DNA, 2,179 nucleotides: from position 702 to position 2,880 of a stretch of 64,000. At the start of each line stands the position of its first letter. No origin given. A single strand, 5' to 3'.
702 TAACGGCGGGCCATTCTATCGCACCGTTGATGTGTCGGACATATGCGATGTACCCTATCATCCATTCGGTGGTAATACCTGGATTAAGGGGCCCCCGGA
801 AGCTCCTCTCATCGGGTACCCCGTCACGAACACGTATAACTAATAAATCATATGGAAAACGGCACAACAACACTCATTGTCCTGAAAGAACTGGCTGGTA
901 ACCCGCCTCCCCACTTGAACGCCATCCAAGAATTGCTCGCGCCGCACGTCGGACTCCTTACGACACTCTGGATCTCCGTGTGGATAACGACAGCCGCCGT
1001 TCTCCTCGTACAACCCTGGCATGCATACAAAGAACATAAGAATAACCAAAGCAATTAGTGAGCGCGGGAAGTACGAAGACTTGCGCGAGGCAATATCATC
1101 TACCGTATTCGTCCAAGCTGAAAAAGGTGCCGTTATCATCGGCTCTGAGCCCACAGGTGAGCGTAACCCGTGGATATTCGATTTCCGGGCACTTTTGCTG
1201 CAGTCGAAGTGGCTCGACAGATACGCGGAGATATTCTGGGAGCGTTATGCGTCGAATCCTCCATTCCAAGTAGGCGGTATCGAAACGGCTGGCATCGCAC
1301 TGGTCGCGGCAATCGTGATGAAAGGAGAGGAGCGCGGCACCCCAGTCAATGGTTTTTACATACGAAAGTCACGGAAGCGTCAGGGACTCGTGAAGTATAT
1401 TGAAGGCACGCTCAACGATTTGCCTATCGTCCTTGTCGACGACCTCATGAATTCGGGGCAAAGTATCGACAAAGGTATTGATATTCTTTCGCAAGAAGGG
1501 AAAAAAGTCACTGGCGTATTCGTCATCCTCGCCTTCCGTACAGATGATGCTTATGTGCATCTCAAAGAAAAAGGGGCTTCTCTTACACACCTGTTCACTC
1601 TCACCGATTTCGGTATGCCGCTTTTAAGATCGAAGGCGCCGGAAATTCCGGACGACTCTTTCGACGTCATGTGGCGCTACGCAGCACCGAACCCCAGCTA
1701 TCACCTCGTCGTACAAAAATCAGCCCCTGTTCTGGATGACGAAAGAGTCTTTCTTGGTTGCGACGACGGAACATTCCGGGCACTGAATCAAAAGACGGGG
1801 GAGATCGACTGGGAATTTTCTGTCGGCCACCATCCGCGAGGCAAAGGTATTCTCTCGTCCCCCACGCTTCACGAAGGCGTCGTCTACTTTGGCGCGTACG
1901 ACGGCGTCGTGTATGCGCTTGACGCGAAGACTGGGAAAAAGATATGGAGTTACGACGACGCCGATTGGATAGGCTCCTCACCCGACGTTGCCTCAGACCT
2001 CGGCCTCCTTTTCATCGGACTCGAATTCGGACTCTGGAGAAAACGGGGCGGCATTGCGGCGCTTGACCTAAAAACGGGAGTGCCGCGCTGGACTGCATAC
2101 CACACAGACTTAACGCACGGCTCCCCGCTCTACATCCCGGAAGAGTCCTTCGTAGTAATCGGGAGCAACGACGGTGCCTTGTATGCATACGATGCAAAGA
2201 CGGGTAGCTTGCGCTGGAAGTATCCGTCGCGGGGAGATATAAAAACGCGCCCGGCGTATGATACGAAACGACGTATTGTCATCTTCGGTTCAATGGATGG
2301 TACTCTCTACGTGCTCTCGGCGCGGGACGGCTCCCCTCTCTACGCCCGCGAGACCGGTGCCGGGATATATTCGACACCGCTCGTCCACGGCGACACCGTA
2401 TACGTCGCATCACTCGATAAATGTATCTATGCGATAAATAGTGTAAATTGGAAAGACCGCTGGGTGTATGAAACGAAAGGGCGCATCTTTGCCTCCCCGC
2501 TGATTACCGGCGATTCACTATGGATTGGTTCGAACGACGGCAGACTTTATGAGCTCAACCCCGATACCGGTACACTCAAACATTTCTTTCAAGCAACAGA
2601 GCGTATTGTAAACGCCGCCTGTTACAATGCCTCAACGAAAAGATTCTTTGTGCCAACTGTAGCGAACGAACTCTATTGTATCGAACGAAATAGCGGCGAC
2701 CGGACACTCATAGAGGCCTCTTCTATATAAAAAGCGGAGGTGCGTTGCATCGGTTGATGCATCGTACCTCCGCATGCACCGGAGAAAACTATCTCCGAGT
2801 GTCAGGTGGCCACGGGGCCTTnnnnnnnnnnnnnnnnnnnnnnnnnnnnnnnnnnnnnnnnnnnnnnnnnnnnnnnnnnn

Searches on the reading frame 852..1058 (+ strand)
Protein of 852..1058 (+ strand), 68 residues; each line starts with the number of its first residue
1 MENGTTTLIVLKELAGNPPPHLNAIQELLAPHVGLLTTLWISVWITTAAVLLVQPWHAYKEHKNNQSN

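Call 69: find_encoding_contigs(protein=window:852-1058:+, flank=10000, max_places=4)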
Protein window:852-1058:+ (68 aa): 2 contigs read that carry it; 2 places shown.
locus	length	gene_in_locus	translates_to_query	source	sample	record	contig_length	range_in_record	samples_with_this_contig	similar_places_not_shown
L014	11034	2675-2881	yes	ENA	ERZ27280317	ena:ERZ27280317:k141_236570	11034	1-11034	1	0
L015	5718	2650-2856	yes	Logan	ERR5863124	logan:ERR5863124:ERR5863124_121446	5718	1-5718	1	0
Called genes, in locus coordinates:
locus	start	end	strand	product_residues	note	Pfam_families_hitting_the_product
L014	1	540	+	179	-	?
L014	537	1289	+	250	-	PF00881:Nitroreductase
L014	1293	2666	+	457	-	-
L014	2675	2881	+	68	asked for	-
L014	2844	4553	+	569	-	PF01011:PQQ (faint), PF13570:Beta-prop_ACSF4, PF13360:PQQ_2, PF23414:Beta-prop_EML_2 (faint), PF13360:PQQ_2, PF13570:Beta-prop_ACSF4, PF13360:PQQ_2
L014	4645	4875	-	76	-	-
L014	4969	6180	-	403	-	PF00501:AMP-binding (weak), PF27533:CapK_C (weak)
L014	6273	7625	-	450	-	PF27533:CapK_C (weak)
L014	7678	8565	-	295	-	-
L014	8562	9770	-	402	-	-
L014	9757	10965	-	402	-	-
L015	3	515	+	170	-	?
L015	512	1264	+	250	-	PF00881:Nitroreductase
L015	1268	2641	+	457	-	-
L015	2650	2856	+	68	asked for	-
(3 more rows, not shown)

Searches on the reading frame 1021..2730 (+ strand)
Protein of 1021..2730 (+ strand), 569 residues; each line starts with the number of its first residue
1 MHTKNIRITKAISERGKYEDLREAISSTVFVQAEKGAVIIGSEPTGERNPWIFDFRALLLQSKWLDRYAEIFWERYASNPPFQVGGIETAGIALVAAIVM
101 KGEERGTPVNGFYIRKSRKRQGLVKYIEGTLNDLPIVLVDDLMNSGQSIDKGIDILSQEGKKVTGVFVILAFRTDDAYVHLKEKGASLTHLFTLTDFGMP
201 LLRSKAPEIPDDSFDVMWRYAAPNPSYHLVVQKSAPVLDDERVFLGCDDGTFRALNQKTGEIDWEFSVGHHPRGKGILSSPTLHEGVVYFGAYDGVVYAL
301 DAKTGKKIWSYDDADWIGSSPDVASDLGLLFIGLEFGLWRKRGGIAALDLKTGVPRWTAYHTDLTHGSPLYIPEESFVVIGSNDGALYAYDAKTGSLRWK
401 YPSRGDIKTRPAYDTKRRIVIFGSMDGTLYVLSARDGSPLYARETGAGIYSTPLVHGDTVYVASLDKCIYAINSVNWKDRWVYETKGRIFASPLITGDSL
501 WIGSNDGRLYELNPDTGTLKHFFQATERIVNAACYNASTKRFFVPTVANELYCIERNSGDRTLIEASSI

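Call 28: find_encoding_contigs(protein=window:1021-2730:+, flank=10000, max_places=3)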
Protein window:1021-2730:+ (569 aa): 2 contigs read that carry it; 2 places shown.
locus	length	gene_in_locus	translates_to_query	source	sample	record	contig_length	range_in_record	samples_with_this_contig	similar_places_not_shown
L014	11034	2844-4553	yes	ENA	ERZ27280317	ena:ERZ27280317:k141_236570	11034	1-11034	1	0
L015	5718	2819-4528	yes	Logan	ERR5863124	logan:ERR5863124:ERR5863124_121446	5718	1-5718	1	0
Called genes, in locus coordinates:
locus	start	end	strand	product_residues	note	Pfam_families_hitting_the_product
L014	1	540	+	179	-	?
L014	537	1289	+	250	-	PF00881:Nitroreductase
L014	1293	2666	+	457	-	-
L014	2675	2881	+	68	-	-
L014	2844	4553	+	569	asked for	PF01011:PQQ (faint), PF13570:Beta-prop_ACSF4, PF13360:PQQ_2, PF23414:Beta-prop_EML_2 (faint), PF13360:PQQ_2, PF13570:Beta-prop_ACSF4, PF13360:PQQ_2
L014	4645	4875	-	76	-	-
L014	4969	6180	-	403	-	PF00501:AMP-binding (weak), PF27533:CapK_C (weak)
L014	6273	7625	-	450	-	PF27533:CapK_C (weak)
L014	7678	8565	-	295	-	-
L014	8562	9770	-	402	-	-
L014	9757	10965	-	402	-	-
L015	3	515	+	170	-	?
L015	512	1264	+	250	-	PF00881:Nitroreductase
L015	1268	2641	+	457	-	-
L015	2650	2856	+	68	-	-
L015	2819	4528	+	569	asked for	PF01011:PQQ (faint), PF13570:Beta-prop_ACSF4, PF13360:PQQ_2, PF23414:Beta-prop_EML_2 (faint), PF13360:PQQ_2, PF13570:Beta-prop_ACSF4, PF13360:PQQ_2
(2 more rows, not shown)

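Call 58: search_protein_families(library=pfam, proteins=[L014:1293-2666:+, L014:2675-2881:+, L014:4645-4875:-], max_evalue=1)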
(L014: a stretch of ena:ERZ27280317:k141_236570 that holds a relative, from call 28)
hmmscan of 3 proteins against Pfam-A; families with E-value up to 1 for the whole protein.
L014:1293-2666:+ (457 aa): 0 families

L014:2675-2881:+ (68 aa): 0 families

L014:4645-4875:- (76 aa): 1 family
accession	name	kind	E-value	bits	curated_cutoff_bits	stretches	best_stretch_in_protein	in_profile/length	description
PF13663.11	DUF4148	-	0.55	11.1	27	0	1-50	1-40/62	Domain of unknown function (DUF4148)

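Call 91: search_protein_families(library=pfam, proteins=[window:1021-2730:+], max_evalue=0.001)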
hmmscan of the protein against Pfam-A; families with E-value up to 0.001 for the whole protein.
window:1021-2730:+ (569 aa): 6 families
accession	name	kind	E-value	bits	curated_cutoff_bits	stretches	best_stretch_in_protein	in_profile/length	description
PF13570.13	Beta-prop_ACSF4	-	9.7e-54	183.4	133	2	343-557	29-244/329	Beta-alanine-activating enzyme, beta-propeller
PF13360.13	PQQ_2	-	3.1e-44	151.8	27.6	3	384-519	2-140/233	Outer membrane protein assembly factor BamB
PF01011.28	PQQ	-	4.4e-16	59.2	26.7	1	279-316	51-88/595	Glucose/ethanol/alcohol dehydrogenase, beta-propeller domain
PF23414.1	Beta-prop_EML_2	-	2.1e-07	31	90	1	373-472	8-108/266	Echinoderm microtubule-associated protein second beta-propeller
PF24796.1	WDR55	-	0.00027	20.5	200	0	345-507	77-243/296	WDR55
PF00156.33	Pribosyltran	-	0.0003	20.6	26.3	1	68-170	15-124/158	Phosphoribosyl transferase domain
